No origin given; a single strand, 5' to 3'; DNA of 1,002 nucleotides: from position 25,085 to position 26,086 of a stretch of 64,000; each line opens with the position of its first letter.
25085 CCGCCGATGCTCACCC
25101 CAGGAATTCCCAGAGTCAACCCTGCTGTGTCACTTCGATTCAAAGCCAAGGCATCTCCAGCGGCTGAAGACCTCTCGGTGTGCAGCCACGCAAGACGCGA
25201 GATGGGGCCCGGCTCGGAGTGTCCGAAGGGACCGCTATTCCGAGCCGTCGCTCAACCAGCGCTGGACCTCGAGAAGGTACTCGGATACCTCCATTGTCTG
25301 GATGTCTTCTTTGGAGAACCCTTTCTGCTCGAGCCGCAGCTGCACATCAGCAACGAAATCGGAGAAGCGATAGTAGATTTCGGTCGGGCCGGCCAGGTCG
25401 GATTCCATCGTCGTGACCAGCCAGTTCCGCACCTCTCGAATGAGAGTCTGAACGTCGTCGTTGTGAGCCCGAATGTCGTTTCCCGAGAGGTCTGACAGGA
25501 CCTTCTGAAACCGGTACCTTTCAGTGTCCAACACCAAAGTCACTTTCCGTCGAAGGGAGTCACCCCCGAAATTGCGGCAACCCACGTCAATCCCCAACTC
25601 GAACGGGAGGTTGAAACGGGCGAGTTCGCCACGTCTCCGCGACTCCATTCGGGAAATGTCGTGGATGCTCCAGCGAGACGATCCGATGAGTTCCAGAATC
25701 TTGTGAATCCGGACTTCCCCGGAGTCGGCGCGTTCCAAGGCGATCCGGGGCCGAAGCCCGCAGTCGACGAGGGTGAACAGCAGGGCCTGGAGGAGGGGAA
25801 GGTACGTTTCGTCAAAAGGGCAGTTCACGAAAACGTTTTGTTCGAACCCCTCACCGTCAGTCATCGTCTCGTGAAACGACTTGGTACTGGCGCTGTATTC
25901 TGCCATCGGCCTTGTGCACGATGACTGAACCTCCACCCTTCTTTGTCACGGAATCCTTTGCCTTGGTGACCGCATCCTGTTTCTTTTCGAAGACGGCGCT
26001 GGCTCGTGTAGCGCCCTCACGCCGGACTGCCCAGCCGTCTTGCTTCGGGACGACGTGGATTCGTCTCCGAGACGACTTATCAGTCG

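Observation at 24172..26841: Compact HNH / HIT / TIR-or-NDT-like / DUF2188 operon divergent from a stand-alone DUF3427 gene: candidate uncharacterised defence module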

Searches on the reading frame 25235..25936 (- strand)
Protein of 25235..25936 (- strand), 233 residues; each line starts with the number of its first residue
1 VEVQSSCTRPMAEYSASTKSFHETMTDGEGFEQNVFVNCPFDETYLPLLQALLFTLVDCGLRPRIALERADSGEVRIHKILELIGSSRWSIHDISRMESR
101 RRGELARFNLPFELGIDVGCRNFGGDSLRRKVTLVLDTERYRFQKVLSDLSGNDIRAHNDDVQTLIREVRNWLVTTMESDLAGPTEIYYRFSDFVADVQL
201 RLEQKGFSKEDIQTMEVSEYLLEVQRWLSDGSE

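Call 4: search_protein_families(library=pfam, proteins=[window:25235-25936:-], max_evalue=0.1)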
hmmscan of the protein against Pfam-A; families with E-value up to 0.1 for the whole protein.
window:25235-25936:- (233 aa): 1 family
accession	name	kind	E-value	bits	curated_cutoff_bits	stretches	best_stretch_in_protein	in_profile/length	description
PF13690.11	CheX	-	0.049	14.1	27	1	131-185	12-65/94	Chemotaxis phosphatase CheX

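Call 5: search_protein_families(library=padloc, proteins=[window:25235-25864:-], max_evalue=0.1)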
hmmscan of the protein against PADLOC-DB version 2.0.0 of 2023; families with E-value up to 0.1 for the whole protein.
window:25235-25864:- (209 aa): 1 family
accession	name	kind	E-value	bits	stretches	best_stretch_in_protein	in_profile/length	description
PDLC04189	HEC-01B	-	0.0071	14.2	1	96-145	61-112/223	-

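Call 6: search_protein_families(library=ncbifam, proteins=[window:25235-25864:-], max_evalue=0.1)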
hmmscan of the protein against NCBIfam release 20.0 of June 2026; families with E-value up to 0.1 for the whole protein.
window:25235-25864:- (209 aa): 0 families

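Call 7: find_homologous_proteins(query=window:25235-25864:-)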
Query window:25235-25864:- (209 aa): 435 proteins with E <= 0.001 among 607 candidates; the best 120 are listed.
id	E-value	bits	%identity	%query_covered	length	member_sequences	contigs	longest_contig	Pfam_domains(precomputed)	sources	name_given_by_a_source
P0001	1.0e-134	465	100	100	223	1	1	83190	-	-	-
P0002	2.1e-75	271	56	97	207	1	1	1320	-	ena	-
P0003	1.7e-70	255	55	97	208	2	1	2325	-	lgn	-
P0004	4.9e-69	250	55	97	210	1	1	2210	-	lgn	-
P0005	7.8e-68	246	56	94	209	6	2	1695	-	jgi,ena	-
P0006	3.1e-67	244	53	97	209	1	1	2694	-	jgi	-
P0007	1.6e-66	242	56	96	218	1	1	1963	-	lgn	-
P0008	1.9e-66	242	56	95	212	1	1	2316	-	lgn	-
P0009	9.9e-66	239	55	94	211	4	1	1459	-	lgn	-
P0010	1.2e-65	239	54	96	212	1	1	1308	-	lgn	-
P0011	1.5e-65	239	53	98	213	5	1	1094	-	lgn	-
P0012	2.0e-65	238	52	97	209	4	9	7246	-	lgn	-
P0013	2.2e-65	238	53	95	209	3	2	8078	-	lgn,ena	-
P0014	2.2e-65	238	54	98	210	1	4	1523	-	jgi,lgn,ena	jgi:hypothetical protein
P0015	3.9e-65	237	53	97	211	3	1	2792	-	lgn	-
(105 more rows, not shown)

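Call 8: search_solved_structures(query=window:25235-25864:-, max_evalue=10)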
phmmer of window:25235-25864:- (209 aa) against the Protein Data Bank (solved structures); distinct sequences matched with E-value up to 10: 0.

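Call 11: find_related_loci(query=A1, collection=genome_contigs, flank=10000)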
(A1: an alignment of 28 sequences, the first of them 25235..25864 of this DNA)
Query A1 (209 aa) in genome_contigs; peptide patterns used: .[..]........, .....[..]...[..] (x = any residue, [..] = any of these).
600 stretches matched a pattern (row limit reached: there are more); 583 encode a relative of the query (tblastn E <= 1e-3); the best 80 are kept; 80 distinct loci.
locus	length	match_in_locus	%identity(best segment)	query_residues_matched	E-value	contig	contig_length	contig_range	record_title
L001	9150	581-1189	53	6-208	5e-72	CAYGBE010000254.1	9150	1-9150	MAG TPA_asm: uncultured archaeon isolate ERP108616_co1_335 genome assembly, contig: k119_709906, whole genome shotgun se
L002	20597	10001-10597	52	5-203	6e-70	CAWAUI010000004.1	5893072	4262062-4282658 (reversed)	MAG: Thermoanaerobaculaceae bacterium isolate MFD09730.bin.2.32 genome assembly, contig: contig_588, whole genome shotgu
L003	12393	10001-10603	51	6-206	3e-68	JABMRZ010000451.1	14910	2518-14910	MAG: Candidatus Tariuqbacter arcticus isolate bin.685 k141_5765302, whole genome shotgun sequence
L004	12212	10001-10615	51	1-204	2e-68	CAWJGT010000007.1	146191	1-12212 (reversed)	MAG: uncultured Holophagales bacterium isolate MFD04935.bin.1.7 genome assembly, contig: contig_25817, whole genome shot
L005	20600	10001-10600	52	6-205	8e-68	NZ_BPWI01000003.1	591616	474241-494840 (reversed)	Duganella hordei strain R1 sequence03, whole genome shotgun sequence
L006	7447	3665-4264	51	7-205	8e-68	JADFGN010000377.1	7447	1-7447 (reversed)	MAG: Candidatus Poribacteria bacterium isolate B30T1B8 B30T1B8_NODE21299, whole genome shotgun sequence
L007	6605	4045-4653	49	3-205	1e-67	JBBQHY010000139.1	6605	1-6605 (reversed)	MAG: Pseudanabaenales cyanobacterium isolate Co_metawrap_872 Cmw_872_k141_467865_length_6605_cov_8.4995, whole genome sh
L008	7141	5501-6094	52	7-204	3e-67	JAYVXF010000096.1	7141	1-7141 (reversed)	MAG: Betaproteobacteria bacterium isolate GL85_DN_concoct_176_sub GL85_DN_concoct_176_sub_95, whole genome shotgun seque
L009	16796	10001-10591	50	7-203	2e-66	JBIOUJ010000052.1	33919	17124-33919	MAG: Pyrinomonadaceae bacterium isolate MAG137 k127_1564770, whole genome shotgun sequence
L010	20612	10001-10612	52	1-203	2e-66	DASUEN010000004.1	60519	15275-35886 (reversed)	MAG TPA_asm: Thermoanaerobaculia bacterium isolate SMAG_U1354 k141_349620, whole genome shotgun sequence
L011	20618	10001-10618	49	4-208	6e-65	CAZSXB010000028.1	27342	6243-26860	MAG TPA_asm: uncultured Thermotogaceae bacterium isolate SRP241326_co1_345 genome assembly, contig: NODE_2695_length_273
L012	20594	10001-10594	51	7-204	7e-65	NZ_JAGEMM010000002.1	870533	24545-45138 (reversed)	Microvirga antarctica strain 3D7 NODE_2_length_870533_cov_59.696694, whole genome shotgun sequence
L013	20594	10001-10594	47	7-203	1e-64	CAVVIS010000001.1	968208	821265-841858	MAG: Blastocatellia bacterium isolate MFD01916.bin.1.77 genome assembly, contig: contig_13538, whole genome shotgun sequ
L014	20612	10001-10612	48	4-207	2e-64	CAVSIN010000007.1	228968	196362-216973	MAG: uncultured delta proteobacterium isolate MFD01299.bin.2.13 genome assembly, contig: contig_10604, whole genome shot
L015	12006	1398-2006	47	4-205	1e-64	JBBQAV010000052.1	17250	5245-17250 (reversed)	MAG: Gemmatimonadales bacterium isolate Co_metawrap_1437 Cmw_1437_k141_24643004_length_17250_cov_16.0000, whole genome s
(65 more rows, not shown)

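Call 18: predict_structure(alignment_id=A1)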
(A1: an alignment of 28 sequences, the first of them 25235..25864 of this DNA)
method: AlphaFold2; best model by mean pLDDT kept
length: 209 residues; sequences in the alignment: 28
mean_pLDDT: 85.0   pTM: 0.86
mean pLDDT of the five models: 85.0, 79.7, 78.3, 77.1, 75.9
residues with pLDDT >= 90: 110; 70-90: 62; 50-70: 32; < 50: 5
segments of 3 or more residues with pLDDT < 50: 1-3
pLDDT, mean of each block of 10 residues (from residue 1): 72 88 95 97 63 83 92 67 67 83 87 80 64 94 97 94 98 96 93 94 81
secondary structure, 60 per line:
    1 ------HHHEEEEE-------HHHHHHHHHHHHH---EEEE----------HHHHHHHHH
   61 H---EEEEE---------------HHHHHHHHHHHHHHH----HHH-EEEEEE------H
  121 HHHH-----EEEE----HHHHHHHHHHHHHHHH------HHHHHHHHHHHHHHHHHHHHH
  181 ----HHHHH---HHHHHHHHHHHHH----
elements in order: E10-14 H22-34 E38-41 H52-61 E65-69 H85-99 E108-113 H120-124 E130-133 H138-153 H160-180 H185-189 H193-205

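Call 23: fold_search(model_id=the predicted structure, library=pdb)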
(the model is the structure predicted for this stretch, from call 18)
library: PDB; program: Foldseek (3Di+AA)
matches with E <= 10: 1384; with E <= 0.001: 0
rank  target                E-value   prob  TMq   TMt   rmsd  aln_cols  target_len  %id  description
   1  6xvu_C                1.2e-03  1.00  0.41  0.57   5.7       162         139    9  Bacteriophytochrome response regulator from Deinococcus radiodurans (released 2021-06-30)
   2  1k68_A                1.6e-03  1.00  0.42  0.58   6.3       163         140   13  Crystal Structure of the Phosphorylated Cyanobacterial Phytochrome Response Regulator RcpA (released 2003-12-16)
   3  6xvu_D                3.1e-03  1.00  0.40  0.56   6.6       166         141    9  Bacteriophytochrome response regulator from Deinococcus radiodurans (released 2021-06-30)
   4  7fcc                  3.9e-03  1.00  0.43  0.59   4.2       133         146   15  IL-1RAcPb TIR domain (released 2022-07-20)
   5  4jav_D                4.7e-03  1.00  0.39  0.61   5.6       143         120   15  Structural basis of a rationally rewired protein-protein interface (HK853wt and RR468mutant V13P, L14I, I17M and N21V) (released 2013-09-04)
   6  9lmq_D                5.3e-03  0.99  0.38  0.28   7.3       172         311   13  Cryo-EM structure of TIR-STING/c-di-GMP complex (released 2025-08-27)
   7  7crc_B                5.9e-03  0.99  0.41  0.09  11.9       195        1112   14  Cryo-EM structure of plant NLR RPP1 tetramer in complex with ATR1 (released 2020-12-16)
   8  6xvu_A                8.4e-03  1.00  0.43  0.59   5.6       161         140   10  Bacteriophytochrome response regulator from Deinococcus radiodurans (released 2021-06-30)
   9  9dvt_R                8.8e-03  1.00  0.39  0.36   5.6       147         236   14  Cryo-EM structure of RpaA bound to PkaiBC DNA and the CTD of the alpha subunit of RNAP from the cyanobacterium Synecho (released 2025-10-15)
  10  4nux                  1.1e-02  0.97  0.42  0.44   8.7       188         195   15  Structure of receptor A (released 2014-05-14)
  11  3dge_C                1.3e-02  1.00  0.40  0.61   5.7       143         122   15  Structure of a histidine kinase-response regulator complex reveals insights into Two-component signaling and a novel c (released 2009-07-07)
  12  5lva_A                1.3e-02  0.98  0.43  0.49   5.8       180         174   12  Crystal structure of thermophilic tryptophan halogenase (Th-Hal) enzyme from Streptomycin violaceusniger. (released 2016-10-19)
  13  8ifl_A                1.4e-02  1.00  0.47  0.26   5.7       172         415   12  Cryo-EM structure of tetrameric SPARTA gRNA-ssDNA target complex in state 1 (released 2024-01-17)
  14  1jlk_B                1.5e-02  0.99  0.40  0.55   6.7       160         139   11  Crystal structure of the Mn(2+)-bound form of response regulator Rcp1 (released 2002-03-13)
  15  9lmq_B                1.5e-02  0.98  0.40  0.30   7.1       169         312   14  Cryo-EM structure of TIR-STING/c-di-GMP complex (released 2025-08-27)
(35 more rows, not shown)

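Call 46: search_solved_structures(query=A1, max_evalue=10)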
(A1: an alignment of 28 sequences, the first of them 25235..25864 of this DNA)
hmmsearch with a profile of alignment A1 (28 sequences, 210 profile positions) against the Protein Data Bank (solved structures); distinct sequences matched with E-value up to 10: 4.
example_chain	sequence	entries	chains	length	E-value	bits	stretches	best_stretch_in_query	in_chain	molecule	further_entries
7suk_NJ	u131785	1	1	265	0.076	16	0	158-206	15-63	rRNA biogenesis protein RRP5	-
5nlg_A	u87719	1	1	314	0.15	15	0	158-206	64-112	rRNA biogenesis protein RRP5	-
5wwm_A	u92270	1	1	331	0.21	14.5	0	158-206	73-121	rRNA biogenesis protein RRP5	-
27rq_A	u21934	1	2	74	0.79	12.6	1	49-82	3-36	De novo designed miniprotein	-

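Call 50: search_protein_representatives(alignment_id=A1)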
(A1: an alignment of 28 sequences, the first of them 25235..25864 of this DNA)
Query: 28 sequences, 210 profile positions. Proteins with E-value up to 0.001 (for the whole library): 3315; up to 1e-10: 2372; up to 1e-30: 742. The best 150 are listed.
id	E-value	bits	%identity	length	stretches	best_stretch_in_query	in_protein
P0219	1.1e-88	312.8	-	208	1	6-208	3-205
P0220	3.2e-85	301.4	-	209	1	6-208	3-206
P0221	6.9e-85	300.4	-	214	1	7-208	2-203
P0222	4.3e-84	297.8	-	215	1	3-205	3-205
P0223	1.7e-82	292.5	-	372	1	5-208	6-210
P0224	7.6e-82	290.4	-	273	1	5-208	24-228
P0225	2.9e-81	288.5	-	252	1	6-208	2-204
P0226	8.6e-80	283.7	-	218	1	3-207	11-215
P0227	8.5e-77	273.9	-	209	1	5-203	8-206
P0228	5.0e-76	271.4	-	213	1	5-209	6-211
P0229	5.0e-75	268.1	-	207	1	7-207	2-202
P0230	2.4e-74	265.9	-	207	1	7-205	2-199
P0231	4.7e-74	265.0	-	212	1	1-208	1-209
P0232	6.6e-74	264.5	-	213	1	6-207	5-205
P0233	1.1e-73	263.7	-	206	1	7-208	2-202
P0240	3.4e-69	249.1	-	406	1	1-201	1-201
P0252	1.6e-66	240.4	-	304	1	9-207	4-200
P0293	1.7e-59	217.4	-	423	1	6-204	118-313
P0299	5.4e-59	215.8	-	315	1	6-207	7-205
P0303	1.4e-58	214.4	-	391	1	7-207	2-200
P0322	5.4e-57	209.2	-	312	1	1-204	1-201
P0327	8.0e-57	208.7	-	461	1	4-205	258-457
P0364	1.2e-54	201.6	-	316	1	9-182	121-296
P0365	1.4e-54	201.4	-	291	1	4-174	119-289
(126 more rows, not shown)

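Call 51: search_protein_families(library=pfam, proteins=[P0223, P0240, P0293, P0327, P0303, P0252, P0299, P0322, P0364, P0365], max_evalue=0.01)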
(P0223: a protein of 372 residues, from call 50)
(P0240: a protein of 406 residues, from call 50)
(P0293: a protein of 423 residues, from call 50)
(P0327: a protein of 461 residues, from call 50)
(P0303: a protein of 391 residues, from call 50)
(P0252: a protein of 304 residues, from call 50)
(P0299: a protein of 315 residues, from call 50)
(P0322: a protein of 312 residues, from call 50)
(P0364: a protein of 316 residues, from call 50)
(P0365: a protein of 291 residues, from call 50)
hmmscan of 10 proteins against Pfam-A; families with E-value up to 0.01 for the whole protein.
P0223 (372 aa): 0 families

P0240 (406 aa): 1 family
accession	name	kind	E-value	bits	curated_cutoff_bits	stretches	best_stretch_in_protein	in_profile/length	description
PF04471.18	Mrr_cat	-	0.0059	17.2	21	0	273-322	5-55/115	Restriction endonuclease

P0293 (423 aa): 0 families

P0327 (461 aa): 0 families

P0303 (391 aa): 0 families

P0252 (304 aa): 0 families

P0299 (315 aa): 0 families

P0322 (312 aa): 0 families

P0364 (316 aa): 0 families

P0365 (291 aa): 4 families
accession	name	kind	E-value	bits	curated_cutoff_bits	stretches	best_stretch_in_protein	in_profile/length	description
PF13676.11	TIR_2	-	9.3e-13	49.2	28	1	12-93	31-117/122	TIR domain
PF08937.16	ThsB_TIR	-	0.00055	20.7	21.2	1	19-68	46-96/100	Thoeris protein ThsB, TIR-like domain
PF01582.25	TIR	-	0.00084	19.6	21.3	1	14-79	38-99/179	TIR domain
PF10137.14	CAP12-PCTIR_TIR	-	0.0021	18.5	24.7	0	149-246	20-113/119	CAP12/Pycsar effector protein, TIR domain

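Call 52: search_protein_families(library=pfam, alignment_id=A1, max_evalue=5)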
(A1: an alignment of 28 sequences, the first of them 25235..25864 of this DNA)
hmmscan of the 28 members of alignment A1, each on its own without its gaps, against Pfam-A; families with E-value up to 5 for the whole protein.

A. member 1, window:25235-25864:- (209 aa): 1 family
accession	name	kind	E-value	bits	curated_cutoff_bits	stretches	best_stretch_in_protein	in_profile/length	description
PF13690.11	CheX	-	0.042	14.4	27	1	107-161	12-65/94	Chemotaxis phosphatase CheX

B. families by the number of members that match (of 28 scanned): 12 families
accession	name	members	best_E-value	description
PF10137.14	CAP12-PCTIR_TIR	3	0.0072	CAP12/Pycsar effector protein, TIR domain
PF13250.11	DUF4041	1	0.031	Domain of unknown function (DUF4041)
PF13690.11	CheX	1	0.042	Chemotaxis phosphatase CheX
PF09492.16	Pec_lyase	1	0.045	Pectic acid lyase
PF12078.13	DUF3557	1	0.054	Domain of unknown function (DUF3557)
PF04643.17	Motilin_assoc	1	0.064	Motilin/ghrelin-associated peptide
PF24000.1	DUF7316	1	0.081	Family of unknown function (DUF7316)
PF14316.11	DUF4381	1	0.15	Domain of unknown function (DUF4381)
PF12462.13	Helicase_IV_N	1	0.16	DNA helicase IV / RNA helicase N terminal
PF02787.25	CPSase_L_D3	1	0.17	Carbamoyl-phosphate synthetase large chain, oligomerisation domain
PF25607.1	DUF7939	1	0.18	Domain of unknown function (DUF7939)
PF14531.12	Kinase-like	1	0.27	Kinase-like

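Call 56: search_protein_families(library=pfam, alignment_id=A3, max_evalue=0.00001)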
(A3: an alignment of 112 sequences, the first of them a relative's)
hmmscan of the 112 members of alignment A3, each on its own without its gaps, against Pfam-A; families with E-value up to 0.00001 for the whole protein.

A. member 1, L001:1826-2719:- (297 aa): 1 family
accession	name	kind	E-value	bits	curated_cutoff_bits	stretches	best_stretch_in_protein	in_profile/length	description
PF02633.19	Creatininase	-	4.9e-65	219.7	31.3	1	38-290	1-238/238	Creatinine amidohydrolase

B. families by the number of members that match (of 112 scanned): 156 families (the first 25 are shown)
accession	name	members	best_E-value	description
PF01212.27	Beta_elim_lyase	2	3.9e-78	Beta-eliminating lyase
PF00158.32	Sigma54_activat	2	9.2e-63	Sigma-54 interaction domain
PF07228.17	SpoIIE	2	7.7e-48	Stage II sporulation protein E (SpoIIE)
PF07690.21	MFS_1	2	2.3e-37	Major Facilitator Superfamily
PF13173.12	AAA_14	2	1.6e-22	AAA domain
PF14532.12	Sigma54_activ_2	2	5.9e-22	Sigma-54 interaction domain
PF25601.1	AAA_lid_14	2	1.3e-20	AAA+ ATPase lid domain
PF00756.26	Esterase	2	2.8e-19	Putative esterase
PF16326.10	ABC_tran_CTD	2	5.2e-19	ABC transporter C-terminal domain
PF01590.32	GAF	2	4.1e-12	GAF domain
PF13492.12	GAF_3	2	2e-11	GAF domain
PF02954.25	HTH_8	2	7.8e-11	Bacterial regulatory protein, Fis family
PF07728.20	AAA_5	2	1.3e-07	AAA domain (dynein-related subfamily)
PF13401.12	AAA_22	2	7.4e-07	AAA domain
PF01078.27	Mg_chelatase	2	8e-07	Magnesium chelatase, subunit ChlI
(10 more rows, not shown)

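Call 57: search_protein_families(library=padloc, alignment_id=A3, max_evalue=1e-10)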
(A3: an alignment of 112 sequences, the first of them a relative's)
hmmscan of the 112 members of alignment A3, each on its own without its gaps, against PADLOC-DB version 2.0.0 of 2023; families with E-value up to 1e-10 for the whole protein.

A. member 1, L001:1826-2719:- (297 aa): 0 families

B. families by the number of members that match (of 112 scanned): 99 families (the first 25 are shown)
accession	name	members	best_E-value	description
PDLC01995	RtcR_PspF2--CARF_AAA_HTH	2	1.8e-100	-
PDLC01994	RtcR_PspF1--CARF_AAA_HTH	2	9.6e-47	-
PDLC01993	RtcR--CARF_AAA_HTH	2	1.4e-40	-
PDLC04135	mad3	2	5e-14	mads_3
PDLC02350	AbiO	1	5.4e-188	AbiO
PDLC02372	Nhi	1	2.2e-179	-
PDLC00028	DruM2|DruM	1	4.8e-149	DNA cytosine methylase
PDLC04789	PDC-S01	1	2.6e-143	-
PDLC04574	PDC-M32A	1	1.3e-137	-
PDLC04575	PDC-M32A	1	2.3e-127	-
PDLC03243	MTase_II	1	5.9e-94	Type II methyltransferase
PDLC04790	PDC-S01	1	1.5e-62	-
PDLC04141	capP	1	7.7e-60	capP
PDLC04576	PDC-M32A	1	2.4e-48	-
PDLC04787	PDC-S01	1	4.9e-46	-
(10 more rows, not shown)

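Call 77: search_dna_similar(query=window:25235-25864:-, collection=plasmids, mode=protein, max_rows=15)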
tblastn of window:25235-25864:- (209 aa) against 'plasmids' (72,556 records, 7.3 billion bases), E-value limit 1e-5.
Records with a match: 17; places in all: 17; records where one place covers at least 80% of the query: 4.
Best place of each record, by identity: <60% 17.
By first word of the organism name: Sphingomonas 4; Bradyrhizobium 4; Sinorhizobium 4; Rhizobium 3; Sphingobium 1; Microvirga 1.
By predicted mobility (MOB-suite, as given by PLSDB): conjugative 8; non-mobilizable 6; mobilizable 3.
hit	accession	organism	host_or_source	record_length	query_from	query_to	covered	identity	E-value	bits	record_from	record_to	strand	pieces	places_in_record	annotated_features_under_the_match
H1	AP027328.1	Sphingobium sp. TomTYG64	-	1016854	3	207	98%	39.5%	9e-47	171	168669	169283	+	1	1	hypothetical protein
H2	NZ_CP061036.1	Sphingomonas aliaeris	whole organism,Pork steak,pork steak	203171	10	204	93%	37.9%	1e-38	147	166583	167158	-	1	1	hypothetical protein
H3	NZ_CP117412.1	Sphingomonas naphthae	Single cell,Oil contaminated soil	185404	10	204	93%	37.4%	6e-37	143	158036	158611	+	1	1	hypothetical protein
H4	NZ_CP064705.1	Bradyrhizobium sp. 155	Acmispon strigosus,cell culture,root ...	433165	11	170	77%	45.3%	8e-42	157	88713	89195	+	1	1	hypothetical protein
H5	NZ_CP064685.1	Bradyrhizobium sp. CW1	Acmispon strigosus,cell culture,bulk ...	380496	11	170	77%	45.3%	1e-41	156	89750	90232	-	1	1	hypothetical protein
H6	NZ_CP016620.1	Microvirga ossetica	Vicia alpestris,cell culture,nodules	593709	9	195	89%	38.3%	3e-36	140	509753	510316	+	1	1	hypothetical protein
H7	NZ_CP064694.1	Bradyrhizobium sp. 187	Acmispon strigosus,cell culture,root ...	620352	11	170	77%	44.7%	2e-41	155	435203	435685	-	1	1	hypothetical protein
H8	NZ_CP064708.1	Bradyrhizobium sp. 131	Acmispon strigosus,cell culture,root ...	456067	11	170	77%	44.7%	3e-41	155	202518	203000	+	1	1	hypothetical protein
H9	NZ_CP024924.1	Sphingomonas psychrotolerans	Leontopodium alpinum,cell,Tianshan ...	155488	10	170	77%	42.2%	8e-38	145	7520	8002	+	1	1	hypothetical protein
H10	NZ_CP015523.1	Sphingomonas sp. NIC1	tobacco,whole organism,leaves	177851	10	174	79%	40.0%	1e-26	145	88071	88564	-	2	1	hypothetical protein (x2)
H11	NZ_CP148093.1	Rhizobium sp. T1470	Medicago sativa,cell culture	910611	6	170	79%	38.6%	1e-33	134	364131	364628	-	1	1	hypothetical protein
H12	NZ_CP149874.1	Rhizobium sp. T1473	-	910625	6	170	79%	38.6%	1e-33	134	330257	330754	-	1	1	hypothetical protein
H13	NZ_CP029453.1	Sinorhizobium fredii CCBAU 25509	Glycine soja,cell culture,plant root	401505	19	148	62%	47.7%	1e-28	119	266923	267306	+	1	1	none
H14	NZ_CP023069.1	Sinorhizobium sojae CCBAU 05684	G.max,nodule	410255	19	148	62%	47.7%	1e-28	119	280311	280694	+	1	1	none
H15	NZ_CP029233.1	Sinorhizobium fredii CCBAU 45436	Glycine max,cell culture,plant root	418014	19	148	62%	47.7%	1e-28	119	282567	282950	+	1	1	none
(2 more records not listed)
